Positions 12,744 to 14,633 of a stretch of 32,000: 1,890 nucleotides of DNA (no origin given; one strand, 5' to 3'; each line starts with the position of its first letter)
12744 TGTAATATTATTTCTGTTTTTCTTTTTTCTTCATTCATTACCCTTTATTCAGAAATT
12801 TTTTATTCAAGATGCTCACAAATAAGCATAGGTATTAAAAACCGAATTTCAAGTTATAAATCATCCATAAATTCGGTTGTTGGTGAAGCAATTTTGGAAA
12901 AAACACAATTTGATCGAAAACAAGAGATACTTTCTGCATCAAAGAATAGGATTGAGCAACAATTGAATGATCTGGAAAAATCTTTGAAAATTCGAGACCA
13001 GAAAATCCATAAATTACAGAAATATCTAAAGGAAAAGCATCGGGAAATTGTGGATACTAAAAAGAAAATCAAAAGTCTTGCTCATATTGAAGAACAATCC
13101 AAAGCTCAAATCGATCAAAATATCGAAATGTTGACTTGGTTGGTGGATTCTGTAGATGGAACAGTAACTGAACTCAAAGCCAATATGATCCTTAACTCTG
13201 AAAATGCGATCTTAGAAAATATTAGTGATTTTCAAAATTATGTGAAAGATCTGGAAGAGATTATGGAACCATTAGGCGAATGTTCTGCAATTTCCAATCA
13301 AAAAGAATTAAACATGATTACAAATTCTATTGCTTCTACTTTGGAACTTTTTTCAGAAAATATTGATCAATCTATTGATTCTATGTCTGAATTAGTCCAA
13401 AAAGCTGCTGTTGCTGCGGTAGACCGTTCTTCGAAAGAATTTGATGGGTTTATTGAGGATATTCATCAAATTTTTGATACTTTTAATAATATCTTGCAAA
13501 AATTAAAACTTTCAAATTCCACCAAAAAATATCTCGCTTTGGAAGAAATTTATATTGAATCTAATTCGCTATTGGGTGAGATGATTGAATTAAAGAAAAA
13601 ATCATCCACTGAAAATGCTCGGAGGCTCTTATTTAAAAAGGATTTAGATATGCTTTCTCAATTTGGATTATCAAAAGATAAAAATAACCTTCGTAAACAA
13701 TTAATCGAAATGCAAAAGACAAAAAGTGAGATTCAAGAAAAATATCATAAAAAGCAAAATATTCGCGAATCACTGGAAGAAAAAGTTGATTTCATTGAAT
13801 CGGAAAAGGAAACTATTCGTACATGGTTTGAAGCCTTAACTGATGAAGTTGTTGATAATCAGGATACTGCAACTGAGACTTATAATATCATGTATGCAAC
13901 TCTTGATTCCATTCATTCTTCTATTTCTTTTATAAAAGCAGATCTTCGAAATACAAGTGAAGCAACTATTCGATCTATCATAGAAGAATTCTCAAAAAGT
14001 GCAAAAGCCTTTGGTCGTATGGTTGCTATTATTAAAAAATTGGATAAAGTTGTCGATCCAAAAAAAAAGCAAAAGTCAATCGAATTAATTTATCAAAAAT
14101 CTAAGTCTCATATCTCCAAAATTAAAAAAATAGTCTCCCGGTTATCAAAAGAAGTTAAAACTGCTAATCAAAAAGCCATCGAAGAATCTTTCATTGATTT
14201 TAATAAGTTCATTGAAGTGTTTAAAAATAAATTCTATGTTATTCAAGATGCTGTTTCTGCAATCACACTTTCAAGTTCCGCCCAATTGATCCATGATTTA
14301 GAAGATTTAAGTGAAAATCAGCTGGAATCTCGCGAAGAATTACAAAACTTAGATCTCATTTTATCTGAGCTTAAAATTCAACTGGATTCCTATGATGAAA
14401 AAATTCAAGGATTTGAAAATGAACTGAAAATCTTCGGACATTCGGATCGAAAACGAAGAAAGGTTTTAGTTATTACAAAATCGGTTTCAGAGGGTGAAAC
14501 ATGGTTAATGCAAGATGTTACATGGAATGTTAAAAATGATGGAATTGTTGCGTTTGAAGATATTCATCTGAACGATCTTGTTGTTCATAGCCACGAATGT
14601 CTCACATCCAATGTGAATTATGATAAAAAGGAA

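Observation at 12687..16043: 1118-aa rod-plus-beta-sandwich protein with polybasic tail (lamin/tether-like plan)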

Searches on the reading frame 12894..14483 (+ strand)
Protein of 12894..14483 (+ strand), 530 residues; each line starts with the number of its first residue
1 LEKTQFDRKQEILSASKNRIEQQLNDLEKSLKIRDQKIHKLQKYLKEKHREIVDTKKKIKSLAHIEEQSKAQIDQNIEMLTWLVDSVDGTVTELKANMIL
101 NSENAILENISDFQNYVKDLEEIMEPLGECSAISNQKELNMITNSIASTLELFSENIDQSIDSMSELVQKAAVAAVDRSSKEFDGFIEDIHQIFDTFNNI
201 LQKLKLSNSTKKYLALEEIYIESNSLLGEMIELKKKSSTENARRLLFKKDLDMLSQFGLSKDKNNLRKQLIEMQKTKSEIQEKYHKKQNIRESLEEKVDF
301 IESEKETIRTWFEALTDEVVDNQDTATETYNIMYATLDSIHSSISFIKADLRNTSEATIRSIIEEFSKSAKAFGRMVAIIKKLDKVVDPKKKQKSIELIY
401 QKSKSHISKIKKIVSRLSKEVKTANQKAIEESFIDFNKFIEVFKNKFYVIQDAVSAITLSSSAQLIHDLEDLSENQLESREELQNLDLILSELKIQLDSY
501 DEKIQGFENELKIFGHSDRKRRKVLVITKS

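Call 58: predict_structure(alignment_id=A5)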
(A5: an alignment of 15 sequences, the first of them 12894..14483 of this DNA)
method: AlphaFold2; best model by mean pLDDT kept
length: 530 residues; sequences in the alignment: 15
mean_pLDDT: 85.8   pTM: 0.60
mean pLDDT of the five models: 85.8, 84.0, 81.4, 81.2, 81.1
residues with pLDDT >= 90: 176; 70-90: 327; 50-70: 19; < 50: 8
segments of 3 or more residues with pLDDT < 50: 1-3, 527-530
pLDDT, mean of each block of 10 residues (from residue 1): 63 89 92 93 94 92 85 84 84 86 86 89 86 80 86 86 89 86 82 81 72 90 92 91 91 85 87 93 95 94 92 86 86 84 81 88 90 86 82 87 90 89 87 83 87 80 87 92 92 93 89 64 50
secondary structure, 60 per line:
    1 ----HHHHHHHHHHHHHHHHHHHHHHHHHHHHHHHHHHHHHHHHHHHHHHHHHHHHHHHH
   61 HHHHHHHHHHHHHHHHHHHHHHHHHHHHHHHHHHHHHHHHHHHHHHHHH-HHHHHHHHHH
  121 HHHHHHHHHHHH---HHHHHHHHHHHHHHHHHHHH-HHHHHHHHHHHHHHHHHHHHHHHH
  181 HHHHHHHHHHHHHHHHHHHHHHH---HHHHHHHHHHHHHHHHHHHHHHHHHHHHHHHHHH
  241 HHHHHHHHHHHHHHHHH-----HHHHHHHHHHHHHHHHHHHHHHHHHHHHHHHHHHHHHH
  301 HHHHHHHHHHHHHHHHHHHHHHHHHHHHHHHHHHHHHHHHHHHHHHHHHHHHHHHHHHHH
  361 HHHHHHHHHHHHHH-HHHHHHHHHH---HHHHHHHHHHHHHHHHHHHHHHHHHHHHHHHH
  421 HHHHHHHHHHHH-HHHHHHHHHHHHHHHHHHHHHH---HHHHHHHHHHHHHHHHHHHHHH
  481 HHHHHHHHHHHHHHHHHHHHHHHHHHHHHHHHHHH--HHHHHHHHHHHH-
elements in order: H5-109 H111-132 H136-155 H157-203 H207-257 H263-374 H376-385 H389-432 H434-455 H459-515 H518-529

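Call 62: fold_search(model_id=the predicted structure, library=pdb)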
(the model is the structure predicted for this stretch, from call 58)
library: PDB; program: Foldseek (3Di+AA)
matches with E <= 10: 432; with E <= 0.001: 1
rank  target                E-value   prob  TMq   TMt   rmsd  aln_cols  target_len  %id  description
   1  8w20_A                2.1e-04  0.97  0.16  0.12  67.4       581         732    9  Umb1 umbrella toxin particle (released 2024-04-17)
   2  8ga7                  1.1e-02  0.60  0.14  0.14  54.6       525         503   15  Geometrically programmable nanomaterial construction using regularized protein building blocks (released 2024-03-13)
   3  7jh5_A                1.6e-02  0.92  0.16  0.26  52.7       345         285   13  Co-LOCKR: de novo designed protein switch (released 2020-09-02)
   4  7jh5_B                2.0e-02  0.84  0.15  0.23  52.4       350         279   14  Co-LOCKR: de novo designed protein switch (released 2020-09-02)
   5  5lm1_A                7.3e-02  0.25  0.10  0.14  49.1       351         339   13  Crystal Structure of HD-PTP phosphatase in complex with UBAP1 (released 2016-11-30)
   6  7cbc_A                9.5e-02  0.66  0.17  0.25  52.8       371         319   14  Crystal structure of a de novo designed switch protein caging a hemagglutinin binder (released 2020-12-23)
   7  7cbc_B                1.1e-01  0.51  0.15  0.24  52.1       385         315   14  Crystal structure of a de novo designed switch protein caging a hemagglutinin binder (released 2020-12-23)
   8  4wid_A                1.2e-01  0.44  0.16  0.21  53.9       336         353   13  Crystal structure of the immediate-early 1 protein (IE1) at 2.31 angstrom (tetragonal form after crystal dehydration) (released 2014-10-29)
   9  9ea7                  1.4e-01  0.11  0.09  0.02  71.1       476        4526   15  The Structure of ApoB100 from Human Low-Density Lipoprotein (released 2024-12-18)
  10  7zr1_C                1.6e-01  0.25  0.15  0.11  91.0       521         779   13  Chaetomium thermophilum Mre11-Rad50-Nbs1 complex bound to ATPyS (composite structure) (released 2023-01-11)
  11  7zr1_D                1.7e-01  0.25  0.16  0.13  76.3       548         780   12  Chaetomium thermophilum Mre11-Rad50-Nbs1 complex bound to ATPyS (composite structure) (released 2023-01-11)
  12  6h2x                  1.7e-01  0.21  0.12  0.16  32.6       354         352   14  MukB coiled-coil elbow from E. coli (released 2019-03-06)
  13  9qe0_A                1.8e-01  0.13  0.14  0.07  89.1       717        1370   12  Neobacillus vireti Wadjet-II JetABC dimer (released 2025-06-25)
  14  8gel_A                1.8e-01  0.08  0.09  0.09  54.6       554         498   13  Cryo-EM structure of synthetic tetrameric building block sC4 (released 2024-03-13)
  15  7n6g_3N               2.0e-01  0.57  0.24  0.29  31.8       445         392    9  C1 of central pair (released 2022-05-18)
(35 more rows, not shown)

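Call 63: search_solved_structures(query=A5, max_evalue=1)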
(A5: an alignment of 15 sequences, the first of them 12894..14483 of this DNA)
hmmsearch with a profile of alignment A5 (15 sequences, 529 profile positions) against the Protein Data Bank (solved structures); distinct sequences matched with E-value up to 1: 11.
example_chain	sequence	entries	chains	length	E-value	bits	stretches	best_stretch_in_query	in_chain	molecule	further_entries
9r1o_A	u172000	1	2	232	0.00078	21.3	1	358-449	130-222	sc-apCC-6-DPH-NR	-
8tvl_A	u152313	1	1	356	0.032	16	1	237-327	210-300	Plasminogen-binding group A streptococcal M-like protein PAM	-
8qad_A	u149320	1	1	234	0.059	15.1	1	334-440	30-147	sc-apCC-6-LLIA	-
7tgh_B9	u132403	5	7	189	0.18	13.5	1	166-229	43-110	NDUB9 | NADH dehydrogenase [ubiquinone] 1 alpha subcomplex subunit 10, mitochondrial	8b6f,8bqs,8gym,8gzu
5xau_B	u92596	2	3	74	0.21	13.3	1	6-64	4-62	Laminin subunit beta-1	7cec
4r4m_A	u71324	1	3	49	0.22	13.2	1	27-63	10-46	cGMP-dependent protein kinase 1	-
8qyy_A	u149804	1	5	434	0.38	12.4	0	67-161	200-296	Anti-phage defense ZorAB system ZorA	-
1zxa_A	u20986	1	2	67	0.41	12.3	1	27-61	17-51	cGMP-dependent protein kinase 1, alpha isozyme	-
9b45_a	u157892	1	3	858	0.66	11.7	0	336-443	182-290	gp41 Tape measure protein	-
9cuy_c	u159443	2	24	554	0.69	11.6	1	10-76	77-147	Short tail fiber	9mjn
8qyk_A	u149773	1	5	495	0.78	11.4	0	67-144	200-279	Anti-phage defense ZorAB system ZorA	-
